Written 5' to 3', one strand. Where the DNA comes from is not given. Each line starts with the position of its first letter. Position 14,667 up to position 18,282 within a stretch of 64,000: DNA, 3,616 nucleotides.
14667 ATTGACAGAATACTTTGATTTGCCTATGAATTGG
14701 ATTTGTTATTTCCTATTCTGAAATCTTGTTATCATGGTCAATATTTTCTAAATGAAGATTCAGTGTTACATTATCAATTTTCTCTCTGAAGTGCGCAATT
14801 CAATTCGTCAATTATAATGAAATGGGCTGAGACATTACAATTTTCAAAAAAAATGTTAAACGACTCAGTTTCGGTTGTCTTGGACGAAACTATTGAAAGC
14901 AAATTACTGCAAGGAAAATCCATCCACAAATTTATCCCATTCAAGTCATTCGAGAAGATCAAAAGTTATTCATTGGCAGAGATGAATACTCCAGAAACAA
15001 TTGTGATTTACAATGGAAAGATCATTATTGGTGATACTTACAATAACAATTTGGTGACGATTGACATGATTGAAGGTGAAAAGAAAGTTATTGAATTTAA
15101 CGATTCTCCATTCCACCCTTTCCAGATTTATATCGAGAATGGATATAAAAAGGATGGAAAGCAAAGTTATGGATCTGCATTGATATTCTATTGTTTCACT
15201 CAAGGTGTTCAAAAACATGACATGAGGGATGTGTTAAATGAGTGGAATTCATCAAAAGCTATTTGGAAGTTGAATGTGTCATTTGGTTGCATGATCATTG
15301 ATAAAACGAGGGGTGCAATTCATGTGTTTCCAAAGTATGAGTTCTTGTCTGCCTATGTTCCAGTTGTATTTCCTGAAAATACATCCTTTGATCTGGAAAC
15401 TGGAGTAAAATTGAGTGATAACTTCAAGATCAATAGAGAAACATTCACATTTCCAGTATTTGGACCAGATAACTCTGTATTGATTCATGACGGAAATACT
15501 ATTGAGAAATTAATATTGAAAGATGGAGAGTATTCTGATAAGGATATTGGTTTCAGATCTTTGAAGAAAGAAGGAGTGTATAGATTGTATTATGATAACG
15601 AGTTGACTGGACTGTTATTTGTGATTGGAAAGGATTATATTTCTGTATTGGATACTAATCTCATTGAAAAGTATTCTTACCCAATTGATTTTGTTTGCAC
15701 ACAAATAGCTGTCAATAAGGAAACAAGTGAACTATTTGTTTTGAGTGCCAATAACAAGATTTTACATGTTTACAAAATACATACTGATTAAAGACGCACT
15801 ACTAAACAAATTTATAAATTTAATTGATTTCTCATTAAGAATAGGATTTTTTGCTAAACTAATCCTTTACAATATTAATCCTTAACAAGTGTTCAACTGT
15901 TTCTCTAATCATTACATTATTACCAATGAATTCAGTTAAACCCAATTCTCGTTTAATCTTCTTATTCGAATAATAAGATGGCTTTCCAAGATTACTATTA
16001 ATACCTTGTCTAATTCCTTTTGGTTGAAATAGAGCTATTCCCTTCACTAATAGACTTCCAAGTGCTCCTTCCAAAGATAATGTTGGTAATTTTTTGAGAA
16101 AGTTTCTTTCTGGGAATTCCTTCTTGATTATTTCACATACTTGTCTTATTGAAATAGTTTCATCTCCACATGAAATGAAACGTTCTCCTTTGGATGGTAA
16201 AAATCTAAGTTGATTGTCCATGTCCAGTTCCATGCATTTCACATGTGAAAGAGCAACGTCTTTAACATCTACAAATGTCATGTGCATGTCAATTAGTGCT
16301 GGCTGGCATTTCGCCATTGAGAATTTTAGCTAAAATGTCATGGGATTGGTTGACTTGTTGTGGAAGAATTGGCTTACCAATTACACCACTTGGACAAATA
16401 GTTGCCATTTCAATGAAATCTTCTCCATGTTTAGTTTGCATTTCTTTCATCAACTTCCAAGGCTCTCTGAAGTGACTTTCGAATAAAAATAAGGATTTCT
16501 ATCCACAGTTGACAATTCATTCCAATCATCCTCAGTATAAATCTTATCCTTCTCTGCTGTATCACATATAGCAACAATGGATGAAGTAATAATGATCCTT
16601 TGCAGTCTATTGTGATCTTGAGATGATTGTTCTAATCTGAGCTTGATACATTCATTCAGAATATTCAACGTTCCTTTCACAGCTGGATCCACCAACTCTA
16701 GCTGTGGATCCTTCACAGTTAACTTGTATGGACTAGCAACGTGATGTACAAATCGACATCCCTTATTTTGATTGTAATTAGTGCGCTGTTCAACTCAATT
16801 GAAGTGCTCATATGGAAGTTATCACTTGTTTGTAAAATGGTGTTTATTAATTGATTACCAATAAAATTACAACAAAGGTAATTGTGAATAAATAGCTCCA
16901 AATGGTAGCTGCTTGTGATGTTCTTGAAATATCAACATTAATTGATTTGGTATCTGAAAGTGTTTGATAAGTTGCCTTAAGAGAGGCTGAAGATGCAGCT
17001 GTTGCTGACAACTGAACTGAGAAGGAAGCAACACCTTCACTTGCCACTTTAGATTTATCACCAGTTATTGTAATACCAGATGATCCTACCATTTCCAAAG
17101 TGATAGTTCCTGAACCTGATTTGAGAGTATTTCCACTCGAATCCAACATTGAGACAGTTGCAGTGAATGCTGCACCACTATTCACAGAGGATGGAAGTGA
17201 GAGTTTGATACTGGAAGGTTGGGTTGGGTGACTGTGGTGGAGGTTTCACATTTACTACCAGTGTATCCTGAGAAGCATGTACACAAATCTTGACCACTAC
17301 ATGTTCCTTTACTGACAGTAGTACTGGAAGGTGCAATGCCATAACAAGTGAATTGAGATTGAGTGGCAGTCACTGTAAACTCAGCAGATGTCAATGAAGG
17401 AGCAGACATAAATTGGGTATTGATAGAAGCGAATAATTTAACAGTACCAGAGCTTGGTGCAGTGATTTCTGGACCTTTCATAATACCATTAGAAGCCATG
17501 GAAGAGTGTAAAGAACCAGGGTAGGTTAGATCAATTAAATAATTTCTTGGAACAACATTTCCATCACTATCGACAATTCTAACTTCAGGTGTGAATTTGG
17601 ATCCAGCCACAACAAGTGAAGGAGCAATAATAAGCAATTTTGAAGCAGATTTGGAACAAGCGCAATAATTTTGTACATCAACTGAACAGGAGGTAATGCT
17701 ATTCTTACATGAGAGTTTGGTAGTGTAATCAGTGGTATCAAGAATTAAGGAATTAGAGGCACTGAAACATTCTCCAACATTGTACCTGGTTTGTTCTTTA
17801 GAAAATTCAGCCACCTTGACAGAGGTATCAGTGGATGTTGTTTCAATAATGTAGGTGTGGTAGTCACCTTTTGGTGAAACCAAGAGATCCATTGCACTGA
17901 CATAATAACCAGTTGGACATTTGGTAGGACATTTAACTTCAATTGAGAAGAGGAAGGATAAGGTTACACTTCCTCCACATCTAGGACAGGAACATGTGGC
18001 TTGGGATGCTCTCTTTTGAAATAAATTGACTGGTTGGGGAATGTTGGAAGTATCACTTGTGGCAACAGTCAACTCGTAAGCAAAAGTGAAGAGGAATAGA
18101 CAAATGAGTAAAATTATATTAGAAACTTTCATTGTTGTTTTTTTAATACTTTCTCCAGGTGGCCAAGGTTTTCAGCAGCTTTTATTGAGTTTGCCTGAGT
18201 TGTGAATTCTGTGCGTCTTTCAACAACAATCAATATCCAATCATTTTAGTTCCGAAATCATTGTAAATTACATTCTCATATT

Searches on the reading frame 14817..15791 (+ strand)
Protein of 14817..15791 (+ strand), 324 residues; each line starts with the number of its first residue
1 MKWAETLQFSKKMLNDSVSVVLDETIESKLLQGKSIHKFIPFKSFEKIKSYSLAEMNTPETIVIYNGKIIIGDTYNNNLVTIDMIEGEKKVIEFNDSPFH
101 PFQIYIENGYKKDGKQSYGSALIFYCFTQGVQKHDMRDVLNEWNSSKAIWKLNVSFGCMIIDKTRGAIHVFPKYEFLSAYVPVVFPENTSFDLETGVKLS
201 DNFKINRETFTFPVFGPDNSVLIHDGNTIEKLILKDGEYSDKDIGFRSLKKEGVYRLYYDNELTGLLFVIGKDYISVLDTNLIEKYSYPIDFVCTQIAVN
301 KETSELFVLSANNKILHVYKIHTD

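Call 7: search_protein_families(library=pfam, proteins=[window:14817-15791:+], max_evalue=0.01)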
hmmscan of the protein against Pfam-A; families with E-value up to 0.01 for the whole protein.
window:14817-15791:+ (324 aa): 0 families

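Call 13: list_cluster_members(proteins=[window:14817-15788:+, window:18951-20117:+, window:20423-21277:+, window:10690-14169:-, window:17185-18132:-, window:15862-16317:-, P0003])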
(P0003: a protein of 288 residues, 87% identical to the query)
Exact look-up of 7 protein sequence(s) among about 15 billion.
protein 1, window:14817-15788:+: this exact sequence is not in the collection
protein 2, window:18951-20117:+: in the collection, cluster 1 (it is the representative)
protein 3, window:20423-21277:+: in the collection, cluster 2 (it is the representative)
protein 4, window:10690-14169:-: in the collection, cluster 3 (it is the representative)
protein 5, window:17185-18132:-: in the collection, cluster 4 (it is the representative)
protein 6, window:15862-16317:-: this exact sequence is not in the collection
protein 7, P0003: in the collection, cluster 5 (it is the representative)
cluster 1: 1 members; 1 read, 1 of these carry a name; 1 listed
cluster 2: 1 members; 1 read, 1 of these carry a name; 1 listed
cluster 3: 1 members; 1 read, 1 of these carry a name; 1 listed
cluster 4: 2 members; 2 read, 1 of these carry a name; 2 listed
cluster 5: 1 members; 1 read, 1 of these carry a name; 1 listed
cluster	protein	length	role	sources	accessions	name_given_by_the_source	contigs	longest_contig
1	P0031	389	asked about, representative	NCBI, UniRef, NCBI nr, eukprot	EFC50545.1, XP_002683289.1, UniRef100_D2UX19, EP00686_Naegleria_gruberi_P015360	predicted protein [Naegleria gruberi] | Predicted protein n=1 Tax=Naegleria gruberi TaxID=5762 RepID=D2UX19_NAEGR | uncharacterized protein NAEGRDRAFT_61605 [Naegleria gruberi]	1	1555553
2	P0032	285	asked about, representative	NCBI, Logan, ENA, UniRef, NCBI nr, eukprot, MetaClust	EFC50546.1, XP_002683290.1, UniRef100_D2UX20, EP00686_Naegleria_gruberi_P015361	predicted protein [Naegleria gruberi] | Predicted protein n=1 Tax=Naegleria gruberi TaxID=5762 RepID=D2UX20_NAEGR | uncharacterized protein NAEGRDRAFT_61606 [Naegleria gruberi]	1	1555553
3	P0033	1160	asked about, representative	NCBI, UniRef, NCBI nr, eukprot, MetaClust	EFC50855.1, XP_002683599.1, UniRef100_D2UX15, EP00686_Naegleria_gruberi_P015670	predicted protein [Naegleria gruberi] | Predicted protein n=1 Tax=Naegleria gruberi TaxID=5762 RepID=D2UX15_NAEGR | uncharacterized protein NAEGRDRAFT_45265 [Naegleria gruberi]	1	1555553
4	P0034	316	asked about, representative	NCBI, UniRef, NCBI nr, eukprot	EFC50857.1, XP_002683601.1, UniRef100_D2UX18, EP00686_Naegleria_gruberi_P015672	predicted protein [Naegleria gruberi] | Predicted protein n=1 Tax=Naegleria gruberi TaxID=5762 RepID=D2UX18_NAEGR | uncharacterized protein NAEGRDRAFT_61604 [Naegleria gruberi]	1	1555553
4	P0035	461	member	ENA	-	-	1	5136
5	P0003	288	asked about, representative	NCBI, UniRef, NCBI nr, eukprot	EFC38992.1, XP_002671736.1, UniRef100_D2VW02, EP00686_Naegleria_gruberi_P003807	3-beta hydroxysteroid dehydrogenase/isomerase family protein [Naegleria gruberi] | 3-beta hydroxysteroid dehydrogenase/isomerase family protein n=1 Tax=Naegleria gruberi ... | XP_002671736.1 3-beta hydroxysteroid dehydrogenase/isomerase family protein [Naegleria ...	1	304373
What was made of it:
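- Four neighbouring ORFs are letter-identical to N. gruberi proteins from one 1.56-Mb scaffold (call 13).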

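Call 15: find_encoding_contigs(protein=P0035, flank=10000)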
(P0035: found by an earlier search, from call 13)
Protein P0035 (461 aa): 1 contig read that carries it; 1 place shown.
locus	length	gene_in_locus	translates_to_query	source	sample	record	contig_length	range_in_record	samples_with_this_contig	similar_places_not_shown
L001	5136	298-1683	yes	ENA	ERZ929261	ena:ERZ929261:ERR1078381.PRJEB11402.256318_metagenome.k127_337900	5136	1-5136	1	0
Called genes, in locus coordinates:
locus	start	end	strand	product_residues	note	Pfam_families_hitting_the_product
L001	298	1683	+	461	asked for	PF23106:EGF_Teneurin (weak)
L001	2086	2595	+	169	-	PF01073:3Beta_HSD (weak)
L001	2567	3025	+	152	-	-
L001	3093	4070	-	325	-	-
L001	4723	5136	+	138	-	?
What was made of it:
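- It has no Pfam domain of its own; the L001 152-aa ORF has no hit in call 15.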

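Call 32: find_homologous_proteins(query=P0031)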
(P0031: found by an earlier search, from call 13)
Query P0031 (389 aa): 3 proteins with E <= 0.001 among 3287 candidates.
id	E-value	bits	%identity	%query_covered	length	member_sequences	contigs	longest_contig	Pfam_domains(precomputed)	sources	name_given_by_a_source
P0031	5.5e-256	866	100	100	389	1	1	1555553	PF19086.6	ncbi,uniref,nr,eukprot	ncbi:predicted protein [Naegleria gruberi]|uniref:Predicted protein n=1 Tax=Naegleria gruberi TaxID=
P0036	1.3e-146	506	68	92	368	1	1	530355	PF19086.6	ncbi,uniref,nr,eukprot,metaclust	ncbi:predicted protein [Naegleria gruberi]|uniref:Predicted protein n=1 Tax=Naegleria gruberi TaxID=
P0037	3.2e-130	453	70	79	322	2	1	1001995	PF19086.6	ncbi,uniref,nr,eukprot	ncbi:predicted protein [Naegleria gruberi]|uniref:Predicted protein n=1 Tax=Naegleria gruberi TaxID=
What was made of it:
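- On Terpenoid biosynthetic gene cluster (TPS plus tailoring reductase): The TPS paralogues and the reductase paralogue lie on different scaffolds (calls 13, 32).
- No second TPS-reductase pairing exists (calls 13, 32).
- Tried and rejected: Only the two N. gruberi paralogues were returned (call 32).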

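Call 37: search_protein_families(library=pfam, proteins=[P0035], max_evalue=0.001)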
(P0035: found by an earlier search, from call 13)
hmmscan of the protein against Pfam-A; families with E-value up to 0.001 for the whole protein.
P0035 (461 aa): 2 families
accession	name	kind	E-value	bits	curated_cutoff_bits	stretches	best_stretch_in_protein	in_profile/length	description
PF23106.1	EGF_Teneurin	-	2.2e-05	24.8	24.3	1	308-332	5-28/30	Teneurin-like EGF domain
PF07974.19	EGF_2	-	0.00043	21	22.1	1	305-331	5-32/32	EGF-like domain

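Call 39: list_cluster_members(proteins=[L001:2086-2592:+, L001:2567-3022:+])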
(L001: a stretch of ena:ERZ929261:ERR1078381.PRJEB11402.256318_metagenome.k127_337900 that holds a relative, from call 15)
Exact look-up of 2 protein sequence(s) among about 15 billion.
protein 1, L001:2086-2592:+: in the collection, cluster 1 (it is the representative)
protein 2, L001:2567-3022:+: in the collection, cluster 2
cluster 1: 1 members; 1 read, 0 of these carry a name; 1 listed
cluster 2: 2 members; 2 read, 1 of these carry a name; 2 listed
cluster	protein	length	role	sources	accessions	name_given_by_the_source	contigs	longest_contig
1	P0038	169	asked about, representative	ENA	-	-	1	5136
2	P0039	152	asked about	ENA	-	-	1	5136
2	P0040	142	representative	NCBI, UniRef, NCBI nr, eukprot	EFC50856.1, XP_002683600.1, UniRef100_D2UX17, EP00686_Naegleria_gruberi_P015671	predicted protein [Naegleria gruberi] | Predicted protein n=1 Tax=Naegleria gruberi TaxID=5762 RepID=D2UX17_NAEGR | uncharacterized protein NAEGRDRAFT_61603 [Naegleria gruberi]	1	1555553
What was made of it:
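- The C-terminal 142 codons form an open ORF that is annotated as a gene (call 39).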

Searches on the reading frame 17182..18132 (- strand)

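Call 7: search_protein_families(library=pfam, proteins=[window:17182-18132:-], max_evalue=0.01)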
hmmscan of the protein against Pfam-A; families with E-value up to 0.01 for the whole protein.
window:17182-18132:- (316 aa): 1 family
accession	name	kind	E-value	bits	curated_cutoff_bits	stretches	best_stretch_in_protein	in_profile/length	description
PF23106.1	EGF_Teneurin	-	0.00036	21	24.3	1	274-296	7-28/30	Teneurin-like EGF domain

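Call 37: search_protein_families(library=pfam, proteins=[P0035], max_evalue=0.001)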
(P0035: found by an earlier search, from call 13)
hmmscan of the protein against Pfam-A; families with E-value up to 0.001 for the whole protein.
P0035 (461 aa): 2 families
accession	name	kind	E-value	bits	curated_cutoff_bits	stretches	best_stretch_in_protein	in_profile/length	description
PF23106.1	EGF_Teneurin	-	2.2e-05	24.8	24.3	1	308-332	5-28/30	Teneurin-like EGF domain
PF07974.19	EGF_2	-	0.00043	21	22.1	1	305-331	5-32/32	EGF-like domain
